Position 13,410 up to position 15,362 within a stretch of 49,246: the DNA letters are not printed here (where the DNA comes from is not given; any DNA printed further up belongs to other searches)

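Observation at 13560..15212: Heme-copper oxidase subunit I paralogue with all six canonical heme/CuB histidines and the cross-link tyrosine absent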

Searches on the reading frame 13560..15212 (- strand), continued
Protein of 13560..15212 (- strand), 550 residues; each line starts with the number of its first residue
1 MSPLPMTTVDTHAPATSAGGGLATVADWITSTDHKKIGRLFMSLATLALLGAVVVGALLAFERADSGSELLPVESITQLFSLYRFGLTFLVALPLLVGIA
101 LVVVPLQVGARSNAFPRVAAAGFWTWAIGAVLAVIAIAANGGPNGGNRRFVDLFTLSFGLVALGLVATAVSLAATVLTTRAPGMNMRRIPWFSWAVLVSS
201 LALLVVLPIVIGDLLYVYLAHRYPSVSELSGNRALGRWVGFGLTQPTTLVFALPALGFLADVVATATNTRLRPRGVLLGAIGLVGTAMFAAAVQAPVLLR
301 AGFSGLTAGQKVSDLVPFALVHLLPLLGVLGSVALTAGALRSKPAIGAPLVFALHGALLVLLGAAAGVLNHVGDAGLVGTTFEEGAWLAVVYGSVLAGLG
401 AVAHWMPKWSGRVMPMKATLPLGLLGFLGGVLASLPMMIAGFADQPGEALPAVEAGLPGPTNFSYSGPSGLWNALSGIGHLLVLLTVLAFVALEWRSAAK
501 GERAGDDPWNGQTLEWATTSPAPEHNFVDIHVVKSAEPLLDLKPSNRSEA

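Call 39: find_encoding_contigs(protein=P0294, flank=8000, max_places=2)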
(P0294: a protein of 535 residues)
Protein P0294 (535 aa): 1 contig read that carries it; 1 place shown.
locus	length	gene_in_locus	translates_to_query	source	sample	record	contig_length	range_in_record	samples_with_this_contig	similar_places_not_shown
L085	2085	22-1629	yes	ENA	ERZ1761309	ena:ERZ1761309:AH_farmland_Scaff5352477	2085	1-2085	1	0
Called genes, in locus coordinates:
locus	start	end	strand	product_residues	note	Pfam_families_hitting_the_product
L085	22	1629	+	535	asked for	PF00115:COX1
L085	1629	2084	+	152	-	?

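Call 40: find_encoding_contigs(protein=P0250, flank=8000, max_places=2)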
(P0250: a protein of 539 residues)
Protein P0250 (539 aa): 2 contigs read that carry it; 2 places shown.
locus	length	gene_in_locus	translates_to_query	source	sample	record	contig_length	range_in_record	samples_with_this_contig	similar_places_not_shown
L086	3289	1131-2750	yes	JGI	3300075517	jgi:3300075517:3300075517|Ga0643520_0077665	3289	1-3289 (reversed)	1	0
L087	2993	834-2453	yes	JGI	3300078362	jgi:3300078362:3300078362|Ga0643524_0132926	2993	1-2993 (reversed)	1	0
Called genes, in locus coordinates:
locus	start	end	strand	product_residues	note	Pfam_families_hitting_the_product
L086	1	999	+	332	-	?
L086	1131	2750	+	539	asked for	PF00115:COX1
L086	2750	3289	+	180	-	?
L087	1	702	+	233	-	?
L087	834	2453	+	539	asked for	PF00115:COX1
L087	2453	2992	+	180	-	?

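Call 43: find_homologous_proteins(query=A3, max_evalue=1e-20)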
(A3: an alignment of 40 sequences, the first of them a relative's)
Query A3 (40 sequences) (535 aa, profile of the alignment): 958 proteins with E <= 1e-20 among 8000 candidates; the best 120 are listed.
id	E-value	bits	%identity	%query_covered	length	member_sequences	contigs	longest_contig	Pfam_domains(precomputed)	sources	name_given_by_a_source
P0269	2.6e-203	694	46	99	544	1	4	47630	PF00115.26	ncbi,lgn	-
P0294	5.3e-203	693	100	100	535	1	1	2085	PF00115.26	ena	-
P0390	7.1e-203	693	46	99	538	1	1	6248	PF00115.26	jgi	jgi:heme/copper-type cytochrome/quinol oxidase subunit 1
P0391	4.1e-202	690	48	94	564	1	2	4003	PF00115.26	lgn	-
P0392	4.2e-202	690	44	99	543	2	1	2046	PF00115.26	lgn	-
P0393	5.9e-202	690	47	95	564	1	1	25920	PF00115.26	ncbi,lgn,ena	-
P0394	1.4e-201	689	44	99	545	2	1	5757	PF00115.26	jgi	jgi:heme/copper-type cytochrome/quinol oxidase subunit 1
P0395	2.0e-201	688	45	99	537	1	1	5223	PF00115.26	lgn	-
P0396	3.9e-201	687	44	99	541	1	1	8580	PF00115.26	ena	-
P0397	7.2e-201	686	44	99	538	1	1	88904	PF00115.26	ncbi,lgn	-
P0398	2.2e-200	685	42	93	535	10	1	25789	PF00115.26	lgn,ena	-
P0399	7.7e-200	683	46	99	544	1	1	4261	PF00115.26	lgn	-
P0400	1.5e-198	679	47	99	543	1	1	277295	PF00115.26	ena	-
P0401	1.7e-197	675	43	98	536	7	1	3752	PF00115.26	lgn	-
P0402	2.7e-197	675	50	99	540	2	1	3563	PF00115.26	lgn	-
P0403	1.5e-196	672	43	99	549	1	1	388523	PF00115.26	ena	-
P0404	2.3e-196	671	51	94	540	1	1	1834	PF00115.26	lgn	-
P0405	2.6e-196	671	45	99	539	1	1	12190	PF00115.26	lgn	-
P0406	2.6e-196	671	43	99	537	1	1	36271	PF00115.26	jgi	jgi:heme/copper-type cytochrome/quinol oxidase subunit 1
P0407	5.1e-196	670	45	99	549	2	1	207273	PF00115.26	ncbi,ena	-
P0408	2.4e-195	668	41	99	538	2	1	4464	PF00115.26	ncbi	-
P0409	4.3e-195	667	43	99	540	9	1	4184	PF00115.26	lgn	-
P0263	8.5e-195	666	42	99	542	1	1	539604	PF00115.26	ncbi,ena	-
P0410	1.4e-194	666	44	98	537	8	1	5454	PF00115.26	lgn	-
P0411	1.7e-194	665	43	94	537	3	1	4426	PF00115.26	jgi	jgi:heme/copper-type cytochrome/quinol oxidase subunit 1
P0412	2.3e-194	665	44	99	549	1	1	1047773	PF00115.26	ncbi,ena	-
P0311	3.2e-194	664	46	99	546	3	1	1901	PF00115.26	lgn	-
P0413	4.5e-194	664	46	99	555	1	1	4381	PF00115.26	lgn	-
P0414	4.7e-194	664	43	99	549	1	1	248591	PF00115.26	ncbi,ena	-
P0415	6.1e-194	663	45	94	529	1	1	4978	PF00115.26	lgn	-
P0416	7.1e-194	663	45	94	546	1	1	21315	PF00115.26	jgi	jgi:heme/copper-type cytochrome/quinol oxidase subunit 1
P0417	8.5e-194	663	55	98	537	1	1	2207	PF00115.26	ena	-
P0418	1.3e-193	662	45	99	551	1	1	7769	PF00115.26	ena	-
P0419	2.4e-193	662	41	99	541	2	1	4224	PF00115.26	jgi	jgi:heme/copper-type cytochrome/quinol oxidase subunit 1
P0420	3.1e-193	661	43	99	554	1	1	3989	PF00115.26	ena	-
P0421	3.6e-193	661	44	96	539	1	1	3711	PF00115.26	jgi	jgi:heme/copper-type cytochrome/quinol oxidase subunit 1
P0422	5.3e-193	660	43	95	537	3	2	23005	PF00115.26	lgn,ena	-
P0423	1.2e-192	659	44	99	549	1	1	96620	PF00115.26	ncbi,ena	-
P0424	1.7e-192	659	44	94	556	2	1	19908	PF00115.26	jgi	jgi:cytochrome c oxidase subunit 1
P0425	2.0e-192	658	57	100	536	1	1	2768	PF00115.26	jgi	jgi:heme/copper-type cytochrome/quinol oxidase subunit 1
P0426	2.1e-192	658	44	99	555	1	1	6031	PF00115.26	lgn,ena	-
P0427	3.3e-192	658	45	98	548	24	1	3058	PF00115.26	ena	-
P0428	3.7e-192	658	44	94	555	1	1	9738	PF00115.26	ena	-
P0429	4.1e-192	657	43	95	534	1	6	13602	PF00115.26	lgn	-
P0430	4.1e-192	657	43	98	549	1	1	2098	PF00115.26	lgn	-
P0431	4.4e-192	657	55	98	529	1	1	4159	PF00115.26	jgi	jgi:heme/copper-type cytochrome/quinol oxidase subunit 1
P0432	5.6e-192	657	45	94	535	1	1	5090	PF00115.26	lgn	-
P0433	6.5e-192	657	42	94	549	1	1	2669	PF00115.26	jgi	-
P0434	7.7e-192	657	44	99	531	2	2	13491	PF00115.26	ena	-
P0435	1.3e-191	656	42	99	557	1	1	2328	PF00115.26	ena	-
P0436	2.0e-191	655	42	99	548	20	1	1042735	PF00115.26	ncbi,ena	-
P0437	2.9e-191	655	43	99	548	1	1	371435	PF00115.26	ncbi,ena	-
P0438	4.3e-191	654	44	99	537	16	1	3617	PF00115.26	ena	-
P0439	5.3e-191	654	45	98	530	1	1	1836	PF00115.26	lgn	-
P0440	5.9e-191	654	45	99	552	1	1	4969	PF00115.26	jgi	jgi:heme/copper-type cytochrome/quinol oxidase subunit 1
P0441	7.2e-191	653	56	98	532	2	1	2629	PF00115.26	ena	-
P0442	8.7e-191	653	43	99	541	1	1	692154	PF00115.26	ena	-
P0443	1.7e-190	652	56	100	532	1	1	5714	PF00115.26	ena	-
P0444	2.2e-190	652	44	99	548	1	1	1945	PF00115.26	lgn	-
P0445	3.3e-190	651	43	98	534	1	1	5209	PF00115.26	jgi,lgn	jgi:heme/copper-type cytochrome/quinol oxidase subunit 1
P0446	5.1e-190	651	39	99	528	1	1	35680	PF00115.26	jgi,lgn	jgi:heme/copper-type cytochrome/quinol oxidase subunit 1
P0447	5.4e-190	650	43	95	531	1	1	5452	PF00115.26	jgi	jgi:heme/copper-type cytochrome/quinol oxidase subunit 1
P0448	7.4e-190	650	41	99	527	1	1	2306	PF00115.26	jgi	jgi:heme/copper-type cytochrome/quinol oxidase subunit 1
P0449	7.5e-190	650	41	99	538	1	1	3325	PF00115.26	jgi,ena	-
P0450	8.1e-190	650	42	99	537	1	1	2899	PF00115.26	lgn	-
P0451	4.8e-189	647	41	100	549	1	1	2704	PF00115.26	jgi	jgi:heme/copper-type cytochrome/quinol oxidase subunit 1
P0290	6.1e-189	647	44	99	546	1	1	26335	PF00115.26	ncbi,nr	ncbi:MAG: hypothetical protein GY929_05590 [Actinomycetia bacterium]|nr:hypothetical protein [Actino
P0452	6.1e-189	647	41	100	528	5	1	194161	PF00115.26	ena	-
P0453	7.2e-189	647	39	99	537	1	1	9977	PF00115.26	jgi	jgi:cytochrome o ubiquinol oxidase subunit 1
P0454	2.1e-188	645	47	99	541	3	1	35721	PF00115.26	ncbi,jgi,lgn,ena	ncbi:MAG TPA: cbb3-type cytochrome c oxidase subunit I [Acidimicrobiales bacterium]|jgi:heme/copper-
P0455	2.6e-188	645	42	99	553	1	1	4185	PF00115.26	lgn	-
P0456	2.8e-188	645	42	99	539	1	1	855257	PF00115.26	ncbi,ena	-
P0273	5.8e-188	644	46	99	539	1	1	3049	PF00115.26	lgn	-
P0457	6.7e-188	644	43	98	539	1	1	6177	PF00115.26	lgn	-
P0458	9.9e-188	643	42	99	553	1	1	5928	PF00115.26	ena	-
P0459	1.2e-187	643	43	99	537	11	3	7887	PF00115.26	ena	-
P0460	1.4e-187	642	45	99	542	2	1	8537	PF00115.26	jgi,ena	jgi:heme/copper-type cytochrome/quinol oxidase subunit 1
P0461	1.6e-187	642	43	98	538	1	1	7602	PF00115.26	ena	-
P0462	2.2e-187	642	44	99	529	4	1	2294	PF00115.26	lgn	-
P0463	3.1e-187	641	45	96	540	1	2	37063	PF00115.26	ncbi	ncbi:MAG: cbb3-type cytochrome c oxidase subunit I [Jiangellaceae bacterium]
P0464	3.4e-187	641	43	99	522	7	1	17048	PF00115.26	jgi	jgi:heme/copper-type cytochrome/quinol oxidase subunit 1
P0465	5.9e-187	640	44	99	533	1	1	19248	PF00115.26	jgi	jgi:cytochrome c oxidase subunit 1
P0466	6.2e-187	640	41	99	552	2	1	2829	PF00115.26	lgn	-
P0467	6.4e-187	640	48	99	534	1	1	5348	PF00115.26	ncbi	-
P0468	2.1e-186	639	43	100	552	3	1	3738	PF00115.26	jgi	jgi:heme/copper-type cytochrome/quinol oxidase subunit 1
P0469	3.4e-186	638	42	95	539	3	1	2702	PF00115.26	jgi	jgi:cytochrome c oxidase subunit 1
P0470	3.4e-186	638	43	99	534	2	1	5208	PF00115.26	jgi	-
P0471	5.1e-186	637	43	99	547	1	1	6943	PF00115.26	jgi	jgi:heme/copper-type cytochrome/quinol oxidase subunit 1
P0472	6.2e-186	637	43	99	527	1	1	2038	PF00115.26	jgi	jgi:cytochrome o ubiquinol oxidase subunit 1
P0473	6.5e-186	637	42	94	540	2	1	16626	PF00115.26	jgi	jgi:cytochrome o ubiquinol oxidase subunit 1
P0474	1.1e-185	636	42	99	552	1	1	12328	PF00115.26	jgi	-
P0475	1.3e-185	636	50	95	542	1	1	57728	PF00115.26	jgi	jgi:heme/copper-type cytochrome/quinol oxidase subunit 1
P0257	1.9e-185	635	40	94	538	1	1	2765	PF00115.26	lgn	-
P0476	2.6e-185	635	43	99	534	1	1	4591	PF00115.26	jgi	jgi:heme/copper-type cytochrome/quinol oxidase subunit 1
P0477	5.4e-185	634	43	99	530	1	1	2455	PF00115.26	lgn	-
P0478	5.6e-185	634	46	99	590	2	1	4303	PF00115.26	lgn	-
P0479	6.6e-185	634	43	99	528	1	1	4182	PF00115.26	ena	-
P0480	9.6e-185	633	46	95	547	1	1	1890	PF00115.26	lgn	-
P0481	9.9e-185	633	42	99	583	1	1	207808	PF00115.26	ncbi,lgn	-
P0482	1.6e-184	632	47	100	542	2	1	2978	PF00115.26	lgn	-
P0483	2.3e-184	632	44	100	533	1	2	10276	PF00115.26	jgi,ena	jgi:heme/copper-type cytochrome/quinol oxidase subunit 1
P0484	4.5e-184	631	42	100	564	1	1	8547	PF00115.26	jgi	jgi:heme/copper-type cytochrome/quinol oxidase subunit 1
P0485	5.2e-184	631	41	99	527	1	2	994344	PF00115.26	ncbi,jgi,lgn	ncbi:MAG: cytochrome c oxidase subunit [Acidimicrobiaceae bacterium]|jgi:heme/copper-type cytochrome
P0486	6.0e-184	630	42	92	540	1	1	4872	PF00115.26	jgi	jgi:heme/copper-type cytochrome/quinol oxidase subunit 1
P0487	7.7e-184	630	43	95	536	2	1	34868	PF00115.26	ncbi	ncbi:MAG: cbb3-type cytochrome c oxidase subunit I [Acidimicrobiales bacterium]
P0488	7.9e-184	630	42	98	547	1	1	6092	PF00115.26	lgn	-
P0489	1.2e-183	630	42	99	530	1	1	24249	PF00115.26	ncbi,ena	-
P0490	1.9e-183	629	41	100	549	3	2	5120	PF00115.26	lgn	-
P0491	2.0e-183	629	41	94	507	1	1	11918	PF00115.26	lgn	-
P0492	2.1e-183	629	42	99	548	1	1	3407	PF00115.26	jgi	jgi:heme/copper-type cytochrome/quinol oxidase subunit 1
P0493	2.6e-183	628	41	100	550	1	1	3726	PF00115.26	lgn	-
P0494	2.9e-183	628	43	99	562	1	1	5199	PF00115.26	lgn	-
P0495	5.6e-183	627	46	95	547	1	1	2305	PF00115.26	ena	-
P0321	6.0e-183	627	42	98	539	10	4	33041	PF00115.26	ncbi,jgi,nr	ncbi:MAG: cbb3-type cytochrome c oxidase subunit I [Acidimicrobiales bacterium]|jgi:heme/copper-type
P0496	9.0e-183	627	44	95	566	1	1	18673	PF00115.26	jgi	jgi:heme/copper-type cytochrome/quinol oxidase subunit 1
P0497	9.5e-183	627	45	95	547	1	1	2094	PF00115.26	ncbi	ncbi:MAG TPA: cbb3-type cytochrome c oxidase subunit I [Acidimicrobiales bacterium]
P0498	1.5e-182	626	41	99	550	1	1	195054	PF00115.26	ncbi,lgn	-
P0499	1.8e-182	626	44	99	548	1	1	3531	PF00115.26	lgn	-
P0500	1.9e-182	626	43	99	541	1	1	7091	PF00115.26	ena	-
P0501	5.0e-182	624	44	99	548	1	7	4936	PF00115.26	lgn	-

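Call 44: find_encoding_contigs(protein=P0269, flank=9000, max_places=1)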
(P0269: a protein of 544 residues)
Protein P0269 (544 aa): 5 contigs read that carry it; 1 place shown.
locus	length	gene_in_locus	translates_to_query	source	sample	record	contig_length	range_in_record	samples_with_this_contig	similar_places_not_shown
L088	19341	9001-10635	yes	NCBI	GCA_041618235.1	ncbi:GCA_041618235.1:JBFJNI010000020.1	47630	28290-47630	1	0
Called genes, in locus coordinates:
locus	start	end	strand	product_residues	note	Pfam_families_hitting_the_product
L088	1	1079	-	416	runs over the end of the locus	PF23493:CysS_C (weak)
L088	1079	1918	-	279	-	PF00561:Abhydrolase_1, PF12146:Hydrolase_4, PF12697:Abhydrolase_6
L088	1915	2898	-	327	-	PF01408:GFO_IDH_MocA, PF22725:GFO_IDH_MocA_C3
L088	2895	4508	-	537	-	PF01408:GFO_IDH_MocA, PF03447:NAD_binding_3 (weak), PF02894:GFO_IDH_MocA_C, PF22725:GFO_IDH_MocA_C3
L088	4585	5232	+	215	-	PF02660:G3P_acyltransf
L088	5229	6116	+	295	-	PF02645:DegV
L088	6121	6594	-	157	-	PF09438:DUF2017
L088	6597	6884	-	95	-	PF02617:ClpS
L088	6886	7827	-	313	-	PF02628:COX15-CtaA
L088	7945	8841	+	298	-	PF01040:UbiA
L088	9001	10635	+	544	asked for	PF00115:COX1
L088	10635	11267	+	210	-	PF00510:COX3 (weak)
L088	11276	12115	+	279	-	-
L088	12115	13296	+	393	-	PF02790:COX2_TM, PF00116:COX2, PF13442:Cytochrome_CBB3 (faint), PF00034:Cytochrom_C (faint)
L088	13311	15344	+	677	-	PF00115:COX1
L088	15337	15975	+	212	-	PF00510:COX3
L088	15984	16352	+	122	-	PF03626:COX4_pro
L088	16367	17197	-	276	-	PF03476:MOSC_N, PF03473:MOSC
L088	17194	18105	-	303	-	PF00685:Sulfotransfer_1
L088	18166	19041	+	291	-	PF09678:Caa3_CtaG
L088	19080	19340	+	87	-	?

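Call 45: find_encoding_contigs(protein=P0263, flank=9000, max_places=1)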
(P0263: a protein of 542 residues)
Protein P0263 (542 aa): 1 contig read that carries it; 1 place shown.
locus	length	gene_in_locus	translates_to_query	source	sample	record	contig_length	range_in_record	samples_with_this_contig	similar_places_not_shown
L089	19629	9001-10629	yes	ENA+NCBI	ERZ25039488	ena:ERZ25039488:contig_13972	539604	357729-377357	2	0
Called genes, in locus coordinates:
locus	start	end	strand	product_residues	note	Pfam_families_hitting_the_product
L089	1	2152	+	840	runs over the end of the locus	PF00310:GATase_2 (faint), PF13230:GATase_4 (weak), PF13522:GATase_6, PF13537:GATase_7, PF00156:Pribosyltran, PF00586:AIRS, PF02769:AIRS_C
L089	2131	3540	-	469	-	PF00282:Pyridoxal_deC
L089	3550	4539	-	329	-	PF00296:Bac_luciferase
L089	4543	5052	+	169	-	-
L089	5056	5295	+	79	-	-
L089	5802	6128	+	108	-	PF07978:NIPSNAP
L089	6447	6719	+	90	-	-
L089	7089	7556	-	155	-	PF09438:DUF2017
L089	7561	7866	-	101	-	PF02617:ClpS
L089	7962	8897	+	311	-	PF01040:UbiA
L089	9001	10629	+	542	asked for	PF00115:COX1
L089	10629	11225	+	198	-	PF00510:COX3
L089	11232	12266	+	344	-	PF12270:Cyt_c_ox_IV (weak)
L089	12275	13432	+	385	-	PF02790:COX2_TM, PF00116:COX2, PF00034:Cytochrom_C (faint)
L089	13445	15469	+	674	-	PF00115:COX1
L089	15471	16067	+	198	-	PF00510:COX3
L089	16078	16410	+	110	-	PF03626:COX4_pro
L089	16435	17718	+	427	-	PF02403:Seryl_tRNA_N, PF00587:tRNA-synt_2b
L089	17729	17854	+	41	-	-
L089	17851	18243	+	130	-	PF01127:Sdh_cyt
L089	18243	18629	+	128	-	PF01127:Sdh_cyt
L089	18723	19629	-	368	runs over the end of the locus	PF00005:ABC_tran, PF13304:AAA_21 (faint), PF00571:CBS (faint)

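Call 46: find_encoding_contigs(protein=P0463, flank=9000, max_places=1)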
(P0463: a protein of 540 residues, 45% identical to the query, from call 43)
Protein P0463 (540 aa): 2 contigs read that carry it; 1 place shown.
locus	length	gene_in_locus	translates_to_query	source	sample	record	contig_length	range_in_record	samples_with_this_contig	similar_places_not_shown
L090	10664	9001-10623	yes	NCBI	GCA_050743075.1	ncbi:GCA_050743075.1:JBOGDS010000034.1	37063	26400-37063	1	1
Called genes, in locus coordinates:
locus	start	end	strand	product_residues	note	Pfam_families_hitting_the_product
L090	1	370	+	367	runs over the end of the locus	PF00487:FA_desaturase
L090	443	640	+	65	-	-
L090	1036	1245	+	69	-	-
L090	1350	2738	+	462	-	PF26686:DUF8575 (weak)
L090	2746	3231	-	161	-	PF09438:DUF2017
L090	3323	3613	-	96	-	PF02617:ClpS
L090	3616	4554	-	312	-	PF02628:COX15-CtaA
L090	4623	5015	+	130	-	PF24831:DUF7715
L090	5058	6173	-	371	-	PF04311:DUF459, PF13472:Lipase_GDSL_2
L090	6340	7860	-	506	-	PF03062:MBOAT, PF13813:MBOAT_2 (faint)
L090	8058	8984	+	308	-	PF01040:UbiA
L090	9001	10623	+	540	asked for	PF00115:COX1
